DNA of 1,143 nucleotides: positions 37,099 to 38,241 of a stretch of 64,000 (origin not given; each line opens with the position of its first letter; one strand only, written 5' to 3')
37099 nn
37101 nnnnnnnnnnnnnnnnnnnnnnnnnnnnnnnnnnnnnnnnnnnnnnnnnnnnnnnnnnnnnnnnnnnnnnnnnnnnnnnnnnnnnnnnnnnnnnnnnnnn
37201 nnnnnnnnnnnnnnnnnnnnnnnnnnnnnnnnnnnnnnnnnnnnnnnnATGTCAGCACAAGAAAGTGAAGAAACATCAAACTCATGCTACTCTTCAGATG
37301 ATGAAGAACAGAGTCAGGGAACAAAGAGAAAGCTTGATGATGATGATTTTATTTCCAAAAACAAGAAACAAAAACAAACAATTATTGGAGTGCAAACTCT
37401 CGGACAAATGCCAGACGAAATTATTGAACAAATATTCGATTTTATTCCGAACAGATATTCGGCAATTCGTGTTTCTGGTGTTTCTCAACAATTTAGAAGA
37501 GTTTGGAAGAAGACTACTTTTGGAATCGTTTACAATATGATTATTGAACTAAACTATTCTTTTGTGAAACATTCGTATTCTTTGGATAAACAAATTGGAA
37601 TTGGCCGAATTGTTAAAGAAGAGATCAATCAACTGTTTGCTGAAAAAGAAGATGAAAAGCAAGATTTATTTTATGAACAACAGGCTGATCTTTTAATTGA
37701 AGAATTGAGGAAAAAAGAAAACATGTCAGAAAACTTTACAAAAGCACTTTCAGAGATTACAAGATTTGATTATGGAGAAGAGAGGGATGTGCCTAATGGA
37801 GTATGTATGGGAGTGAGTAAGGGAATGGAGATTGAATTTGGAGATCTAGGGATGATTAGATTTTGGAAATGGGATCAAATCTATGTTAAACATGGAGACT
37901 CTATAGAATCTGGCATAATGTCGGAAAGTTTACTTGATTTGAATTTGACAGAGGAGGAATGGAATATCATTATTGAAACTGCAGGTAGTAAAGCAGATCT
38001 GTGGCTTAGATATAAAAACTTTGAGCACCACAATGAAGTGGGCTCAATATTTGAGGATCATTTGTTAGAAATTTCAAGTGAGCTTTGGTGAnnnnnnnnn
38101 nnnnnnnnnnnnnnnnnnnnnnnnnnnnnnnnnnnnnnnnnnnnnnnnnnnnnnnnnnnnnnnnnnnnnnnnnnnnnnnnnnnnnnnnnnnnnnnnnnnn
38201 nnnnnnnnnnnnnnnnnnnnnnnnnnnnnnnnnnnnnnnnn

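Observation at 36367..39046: Tandem triplet of F-box-like paralogs; the first copy carries a frameshift inside the F-box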

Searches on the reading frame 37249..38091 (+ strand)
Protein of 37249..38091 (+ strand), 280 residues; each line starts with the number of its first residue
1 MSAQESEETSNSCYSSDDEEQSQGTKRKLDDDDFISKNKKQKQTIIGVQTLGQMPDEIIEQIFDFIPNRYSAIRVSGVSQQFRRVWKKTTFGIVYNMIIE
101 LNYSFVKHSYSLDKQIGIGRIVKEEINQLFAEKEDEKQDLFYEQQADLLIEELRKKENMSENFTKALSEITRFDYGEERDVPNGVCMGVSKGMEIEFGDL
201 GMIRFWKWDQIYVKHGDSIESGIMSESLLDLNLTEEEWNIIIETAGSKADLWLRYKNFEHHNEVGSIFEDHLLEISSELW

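Call 8: search_protein_families(library=pfam, proteins=[window:37249-38091:+], max_evalue=1)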
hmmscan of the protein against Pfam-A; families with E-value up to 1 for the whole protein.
window:37249-38091:+ (280 aa): 2 families
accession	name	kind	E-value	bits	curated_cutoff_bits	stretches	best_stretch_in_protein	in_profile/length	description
PF00646.38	F-box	-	8.7e-05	22.7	20.5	1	53-90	3-39/43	F-box domain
PF12937.12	F-box-like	-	0.003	17.7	24.3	1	52-85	2-34/47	F-box-like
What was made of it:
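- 37249..38091 (+): Copy B, an intact 280-aa F-box protein. The F-box spans residues 53-90, roughly 37405-37518. Pfam PF00646 scores 22.7 bits against a cut-off of 20.5 (call 8).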

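Call 9: find_homologous_proteins(query=window:37249-38091:+, max_evalue=0.001)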
Query window:37249-38091:+ (280 aa): 3 proteins with E <= 0.001 among 809 candidates.
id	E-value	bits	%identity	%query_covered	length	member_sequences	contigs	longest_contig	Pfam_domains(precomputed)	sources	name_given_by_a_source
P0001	1.2e-206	702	100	100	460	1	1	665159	PF00646.39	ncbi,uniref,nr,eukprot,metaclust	ncbi:predicted protein [Naegleria gruberi]|uniref:Predicted protein n=1 Tax=Naegleria gruberi TaxID=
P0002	3.0e-54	203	47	90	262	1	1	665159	PF00646.39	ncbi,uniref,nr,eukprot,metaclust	ncbi:Hypothetical protein NAEGRDRAFT_64435 [Naegleria gruberi]|uniref:F-box domain-containing protei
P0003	7.9e-36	142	43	67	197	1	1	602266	PF00646.39,PF12937.13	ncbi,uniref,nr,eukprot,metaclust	ncbi:FBOX domain-containing protein [Naegleria gruberi]|uniref:FBOX domain-containing protein n=1 Ta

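Call 11: find_encoding_contigs(protein=P0002, flank=4000, max_places=10)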
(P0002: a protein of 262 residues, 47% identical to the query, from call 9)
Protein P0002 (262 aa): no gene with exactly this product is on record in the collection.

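Call 13: find_encoding_contigs(protein=P0003, flank=6000, max_places=6)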
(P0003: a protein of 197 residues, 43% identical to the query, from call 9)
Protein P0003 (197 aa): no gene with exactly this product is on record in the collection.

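Call 14: find_encoding_contigs(protein=P0001, flank=4000, max_places=6)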
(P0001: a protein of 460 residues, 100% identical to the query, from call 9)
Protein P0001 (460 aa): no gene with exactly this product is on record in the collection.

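Call 24: search_protein_representatives(alignment_id=A2)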
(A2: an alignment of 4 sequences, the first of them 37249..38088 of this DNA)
Query: 4 sequences, 232 profile positions. Proteins with E-value up to 0.001 (for the whole library): 19; up to 1e-10: 5; up to 1e-30: 5. The best 19 are listed.
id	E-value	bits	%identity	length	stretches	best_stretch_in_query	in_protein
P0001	1.3e-165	564.7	-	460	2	1-232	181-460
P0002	6.1e-111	385.8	-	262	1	1-231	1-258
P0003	4.3e-96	337.3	-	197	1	1-196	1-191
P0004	2.2e-76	272.8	-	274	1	8-227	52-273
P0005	2.8e-65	236.4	-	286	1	7-229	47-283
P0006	5.3e-09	52.3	-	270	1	5-144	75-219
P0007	2.7e-08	49.9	-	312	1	7-166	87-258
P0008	3.1e-07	46.5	-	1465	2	7-44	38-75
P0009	2.3e-06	43.6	-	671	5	105-153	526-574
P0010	4.5e-06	42.7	-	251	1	7-198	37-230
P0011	1.0e-05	41.5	-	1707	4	7-44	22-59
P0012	2.8e-05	40.1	-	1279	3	8-48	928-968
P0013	3.7e-05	39.7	-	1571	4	8-41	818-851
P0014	7.1e-05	38.8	-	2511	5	8-44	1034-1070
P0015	1.2e-04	38.0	-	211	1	7-86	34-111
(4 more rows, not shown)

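Call 26: list_cluster_members(proteins=[P0004, P0005, P0006, P0007, P0010, P0015, P0003])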
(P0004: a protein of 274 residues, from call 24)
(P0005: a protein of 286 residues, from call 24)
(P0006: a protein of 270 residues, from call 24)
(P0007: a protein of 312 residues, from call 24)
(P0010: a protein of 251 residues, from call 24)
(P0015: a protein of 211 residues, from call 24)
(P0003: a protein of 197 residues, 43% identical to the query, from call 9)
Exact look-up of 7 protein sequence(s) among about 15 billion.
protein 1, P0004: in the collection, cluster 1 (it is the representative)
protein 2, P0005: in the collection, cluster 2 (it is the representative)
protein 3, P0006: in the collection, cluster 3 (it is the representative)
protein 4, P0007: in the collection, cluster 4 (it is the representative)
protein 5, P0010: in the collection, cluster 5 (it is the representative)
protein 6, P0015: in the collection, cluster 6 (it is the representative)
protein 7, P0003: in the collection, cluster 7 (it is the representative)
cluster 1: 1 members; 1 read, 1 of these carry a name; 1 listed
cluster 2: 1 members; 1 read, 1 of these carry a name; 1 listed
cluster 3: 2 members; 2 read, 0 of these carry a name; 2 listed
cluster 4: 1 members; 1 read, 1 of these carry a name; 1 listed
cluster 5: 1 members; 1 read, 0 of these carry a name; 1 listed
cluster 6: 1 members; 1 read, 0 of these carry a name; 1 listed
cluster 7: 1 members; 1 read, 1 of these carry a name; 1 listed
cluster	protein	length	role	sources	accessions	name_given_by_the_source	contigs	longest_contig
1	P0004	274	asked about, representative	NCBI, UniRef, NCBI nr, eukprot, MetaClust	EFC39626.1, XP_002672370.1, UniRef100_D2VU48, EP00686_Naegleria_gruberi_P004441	FBOX domain-containing protein [Naegleria gruberi] | FBOX domain-containing protein n=1 Tax=Naegleria gruberi TaxID=5762 RepID=D2VU48_NAEGR | XP_002672370.1 FBOX domain-containing protein [Naegleria gruberi strain NEG-M]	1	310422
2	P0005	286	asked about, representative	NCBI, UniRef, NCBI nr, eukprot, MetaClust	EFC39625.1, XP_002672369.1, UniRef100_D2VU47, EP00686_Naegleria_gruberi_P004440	FBOX domain-containing protein [Naegleria gruberi] | FBOX domain-containing protein n=1 Tax=Naegleria gruberi TaxID=5762 RepID=D2VU47_NAEGR | XP_002672369.1 FBOX domain-containing protein [Naegleria gruberi strain NEG-M]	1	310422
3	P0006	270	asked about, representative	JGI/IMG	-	-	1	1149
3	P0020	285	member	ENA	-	-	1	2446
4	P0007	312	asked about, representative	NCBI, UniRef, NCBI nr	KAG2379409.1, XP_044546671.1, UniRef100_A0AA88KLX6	hypothetical protein C9374_007548 [Naegleria lovaniensis] | F-box domain-containing protein n=1 Tax=Naegleria lovaniensis TaxID=51637 ... | uncharacterized protein C9374_007548 [Naegleria lovaniensis]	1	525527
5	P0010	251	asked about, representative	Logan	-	-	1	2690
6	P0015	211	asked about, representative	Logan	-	-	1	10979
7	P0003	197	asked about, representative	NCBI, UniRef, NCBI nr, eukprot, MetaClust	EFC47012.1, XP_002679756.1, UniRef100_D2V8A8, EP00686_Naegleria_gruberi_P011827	FBOX domain-containing protein [Naegleria gruberi] | FBOX domain-containing protein n=1 Tax=Naegleria gruberi TaxID=5762 RepID=D2V8A8_NAEGR | XP_002679756.1 FBOX domain-containing protein [Naegleria gruberi strain NEG-M]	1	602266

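Call 27: predict_structure(alignment_id=A2)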
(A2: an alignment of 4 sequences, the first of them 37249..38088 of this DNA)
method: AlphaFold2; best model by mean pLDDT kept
length: 280 residues; sequences in the alignment: 4
mean_pLDDT: 53.7   pTM: 0.42
mean pLDDT of the five models: 53.7, 51.3, 49.4, 36.4, 36.1
residues with pLDDT >= 90: 17; 70-90: 62; 50-70: 49; < 50: 152
segments of 3 or more residues with pLDDT < 50: 1-110, 181-186, 211-216, 255-280
pLDDT, mean of each block of 10 residues (from residue 1): 36 36 31 33 27 34 37 31 44 39 37 51 56 63 82 89 92 75 51 84 74 50 77 88 80 46 31 28
secondary structure, 60 per line:
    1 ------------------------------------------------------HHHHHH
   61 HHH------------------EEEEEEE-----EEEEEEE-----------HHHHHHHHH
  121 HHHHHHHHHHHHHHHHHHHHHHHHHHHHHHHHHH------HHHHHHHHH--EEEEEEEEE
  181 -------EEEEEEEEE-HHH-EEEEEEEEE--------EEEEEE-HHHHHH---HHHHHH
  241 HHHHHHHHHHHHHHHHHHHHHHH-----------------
elements in order: H55-63 E82-88 E94-100 H112-154 H161-169 E172-180 E188-196 E202-210 E219-224 H226-231 H235-263
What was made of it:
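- Tried and rejected: The first AF2 run with 4 sequences was too poor to use (pLDDT 54, call 27).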

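Call 29: find_homologous_proteins(query=A3, max_evalue=0.001)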
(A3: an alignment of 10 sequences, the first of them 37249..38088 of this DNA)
Query A3 (10 sequences) (280 aa, profile of the alignment): 7 proteins with E <= 0.001 among 7162 candidates.
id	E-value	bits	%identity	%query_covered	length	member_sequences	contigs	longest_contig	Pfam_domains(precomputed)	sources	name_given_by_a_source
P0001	2.7e-151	520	100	100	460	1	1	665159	PF00646.39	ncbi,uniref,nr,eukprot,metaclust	ncbi:predicted protein [Naegleria gruberi]|uniref:Predicted protein n=1 Tax=Naegleria gruberi TaxID=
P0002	4.0e-89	316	47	90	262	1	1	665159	PF00646.39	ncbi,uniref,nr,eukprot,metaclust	ncbi:Hypothetical protein NAEGRDRAFT_64435 [Naegleria gruberi]|uniref:F-box domain-containing protei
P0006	1.8e-78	281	28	64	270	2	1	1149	PF00646.39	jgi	-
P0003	1.2e-76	275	43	67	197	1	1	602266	PF00646.39,PF12937.13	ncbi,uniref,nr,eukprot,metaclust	ncbi:FBOX domain-containing protein [Naegleria gruberi]|uniref:FBOX domain-containing protein n=1 Ta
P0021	2.3e-57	212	28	55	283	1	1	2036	PF00646.39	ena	-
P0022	4.2e-37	146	36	18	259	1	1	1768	-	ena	-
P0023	3.6e-30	123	34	18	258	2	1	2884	-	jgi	-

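Call 47: find_encoding_contigs(protein=window:37249-38091:+, flank=4000, max_places=6)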
Protein window:37249-38091:+ (280 aa): no gene with exactly this product is on record in the collection.

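Call 49: find_encoding_contigs(protein=P0007, flank=8000, max_places=3)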
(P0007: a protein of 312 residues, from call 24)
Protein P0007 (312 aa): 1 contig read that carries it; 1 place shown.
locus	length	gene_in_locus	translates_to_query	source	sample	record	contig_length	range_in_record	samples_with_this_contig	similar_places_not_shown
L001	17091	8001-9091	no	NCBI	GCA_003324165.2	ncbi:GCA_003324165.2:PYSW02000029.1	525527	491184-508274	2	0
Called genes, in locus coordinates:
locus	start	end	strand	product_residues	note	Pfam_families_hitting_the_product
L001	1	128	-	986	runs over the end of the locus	-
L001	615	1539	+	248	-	-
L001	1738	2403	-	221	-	PF02798:GST_N, PF13417:GST_N_3, PF13409:GST_N_2, PF00043:GST_C, PF14497:GST_C_3, PF13410:GST_C_2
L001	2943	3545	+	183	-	PF03193:RsgA_GTPase (weak), PF00071:Ras (weak)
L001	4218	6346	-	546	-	PF01425:Amidase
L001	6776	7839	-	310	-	PF08240:ADH_N, PF00107:ADH_zinc_N (weak)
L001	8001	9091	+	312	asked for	PF00646:F-box (weak)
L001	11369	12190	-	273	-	PF01814:Hemerythrin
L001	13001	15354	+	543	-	PF00620:RhoGAP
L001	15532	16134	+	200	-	PF13774:Longin (weak), PF00957:Synaptobrevin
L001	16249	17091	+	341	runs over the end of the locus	PF00179:UQ_con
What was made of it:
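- The homolog in N. lovaniensis is a single-domain gene of 312 aa (call 49).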

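Call 50: find_encoding_contigs(protein=P0004, flank=6000, max_places=3)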
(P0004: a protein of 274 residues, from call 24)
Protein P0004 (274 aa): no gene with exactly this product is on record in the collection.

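Call 57: search_protein_families(library=pfam, proteins=[P0003, P0004, P0005, P0006, P0007, P0010], max_evalue=1)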
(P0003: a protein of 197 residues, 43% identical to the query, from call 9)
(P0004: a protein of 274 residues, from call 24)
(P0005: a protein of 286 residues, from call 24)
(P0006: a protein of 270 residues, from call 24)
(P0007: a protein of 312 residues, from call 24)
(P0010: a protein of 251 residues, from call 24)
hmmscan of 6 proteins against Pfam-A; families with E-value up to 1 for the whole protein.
P0003 (197 aa): 5 families
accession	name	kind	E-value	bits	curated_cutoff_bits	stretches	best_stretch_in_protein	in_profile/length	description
PF00646.38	F-box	-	8.3e-10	38.6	20.5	1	10-42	5-37/43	F-box domain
PF12937.12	F-box-like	-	1.6e-07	31.4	24.3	1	10-39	5-34/47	F-box-like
PF15966.10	F-box_4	-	0.023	15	32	1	9-40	8-39/116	F-box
PF07876.18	Dabb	-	0.088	13.9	25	1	106-146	22-61/96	Stress responsive A/B Barrel Domain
PF22530.2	Terminase-T7_RNaseH-like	-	0.15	12.8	27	1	39-98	43-97/108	Terminase Bacteriophage T7, Ribonuclease H-like domain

P0004 (274 aa): 5 families
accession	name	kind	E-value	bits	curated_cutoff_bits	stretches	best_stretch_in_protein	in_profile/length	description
PF00646.38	F-box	-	9.7e-07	28.9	20.5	1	54-86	5-37/43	F-box domain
PF15966.10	F-box_4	-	0.0087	16.4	32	1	49-82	4-37/116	F-box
PF24515.1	ARM_KNTC1_3rd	-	0.016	15.2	26.4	1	135-175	166-206/212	KNTC1 third ARM-repeats domain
PF12937.12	F-box-like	-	0.038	14.2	24.3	1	54-83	5-34/47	F-box-like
PF00580.27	UvrD-helicase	-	0.06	13.5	23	1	69-165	63-159/271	UvrD/REP helicase N-terminal domain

P0005 (286 aa): 3 families
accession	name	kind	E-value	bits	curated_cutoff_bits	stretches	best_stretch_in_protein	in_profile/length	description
PF00646.38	F-box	-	8.6e-07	29.1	20.5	1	63-96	5-38/43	F-box domain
PF12937.12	F-box-like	-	0.0073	16.5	24.3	1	63-92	5-34/47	F-box-like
PF15966.10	F-box_4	-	0.17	12.2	32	1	59-92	5-38/116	F-box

P0006 (270 aa): 4 families
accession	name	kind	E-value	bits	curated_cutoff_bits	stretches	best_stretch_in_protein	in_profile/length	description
PF00646.38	F-box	-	1.4e-05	25.3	20.5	1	80-112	5-37/43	F-box domain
PF12937.12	F-box-like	-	0.0016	18.6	24.3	1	80-109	5-34/47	F-box-like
PF14749.11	Acyl-CoA_ox_N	-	0.076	14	25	1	124-193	4-68/120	Acyl-coenzyme A oxidase N-terminal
PF08933.16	PrnB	-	0.32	10.2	27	1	125-211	260-340/387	Monodechloroaminopyrrolnitrin synthase PrnB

P0007 (312 aa): 2 families
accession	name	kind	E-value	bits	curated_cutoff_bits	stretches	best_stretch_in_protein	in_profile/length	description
PF00646.38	F-box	-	2.2e-06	27.8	20.5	1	90-124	5-39/43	F-box domain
PF12937.12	F-box-like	-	0.0015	18.7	24.3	1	90-119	5-34/47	F-box-like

P0010 (251 aa): 2 families
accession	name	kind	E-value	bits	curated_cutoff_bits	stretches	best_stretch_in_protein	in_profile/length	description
PF00646.38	F-box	-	0.026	14.9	20.5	1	37-71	2-36/43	F-box domain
PF12937.12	F-box-like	-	0.11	12.7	24.3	1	36-67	1-32/47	F-box-like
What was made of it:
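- On F-box domain proteins (PF00646): P0003-P0007 score 25.3-38.6 bits (call 57).
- On F-box domain proteins (PF00646), copy A: Neither reading frame of A nor the conceptually frame-repaired protein gives any F-box hit at E<=1 (calls 8, 57).
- On FBXL / FBXW / Kelch / FBA classes of F-box proteins: Calls 8 and 57 agree.
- F-box: it is above the Pfam threshold in B, C and P0003-P0007, and is absent from frame-repaired A at E<=1 (calls 8, 57).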

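Call 61: list_cluster_members(proteins=[P0001, P0002, P0021, P0022, P0023])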
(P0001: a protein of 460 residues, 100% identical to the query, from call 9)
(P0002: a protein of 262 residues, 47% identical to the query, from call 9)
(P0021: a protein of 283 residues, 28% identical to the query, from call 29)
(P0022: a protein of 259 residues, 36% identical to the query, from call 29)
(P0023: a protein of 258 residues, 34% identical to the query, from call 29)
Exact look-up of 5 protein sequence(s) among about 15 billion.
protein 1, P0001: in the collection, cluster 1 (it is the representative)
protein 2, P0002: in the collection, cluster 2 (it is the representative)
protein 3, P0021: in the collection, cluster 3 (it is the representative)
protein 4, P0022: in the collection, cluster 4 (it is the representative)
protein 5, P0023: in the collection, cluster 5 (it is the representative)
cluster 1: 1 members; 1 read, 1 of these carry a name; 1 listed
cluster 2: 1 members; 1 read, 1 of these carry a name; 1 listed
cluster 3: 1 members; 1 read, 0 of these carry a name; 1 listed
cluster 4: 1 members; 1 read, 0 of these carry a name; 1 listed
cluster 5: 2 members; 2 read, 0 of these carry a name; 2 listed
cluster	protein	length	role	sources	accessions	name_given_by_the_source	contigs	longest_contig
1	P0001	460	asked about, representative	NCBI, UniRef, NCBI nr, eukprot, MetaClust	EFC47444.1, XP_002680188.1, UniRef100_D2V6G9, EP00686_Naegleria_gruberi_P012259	predicted protein [Naegleria gruberi] | Predicted protein n=1 Tax=Naegleria gruberi TaxID=5762 RepID=D2V6G9_NAEGR | uncharacterized protein NAEGRDRAFT_47059 [Naegleria gruberi]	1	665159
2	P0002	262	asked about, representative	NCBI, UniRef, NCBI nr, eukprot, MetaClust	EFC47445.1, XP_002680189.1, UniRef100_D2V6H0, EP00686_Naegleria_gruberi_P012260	Hypothetical protein NAEGRDRAFT_64435 [Naegleria gruberi] | F-box domain-containing protein n=1 Tax=Naegleria gruberi TaxID=5762 RepID=D2V6H0_NAEGR | uncharacterized protein NAEGRDRAFT_64435 [Naegleria gruberi]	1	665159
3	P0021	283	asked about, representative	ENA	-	-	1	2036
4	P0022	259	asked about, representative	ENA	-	-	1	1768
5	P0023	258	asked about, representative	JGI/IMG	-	-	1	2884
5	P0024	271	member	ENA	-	-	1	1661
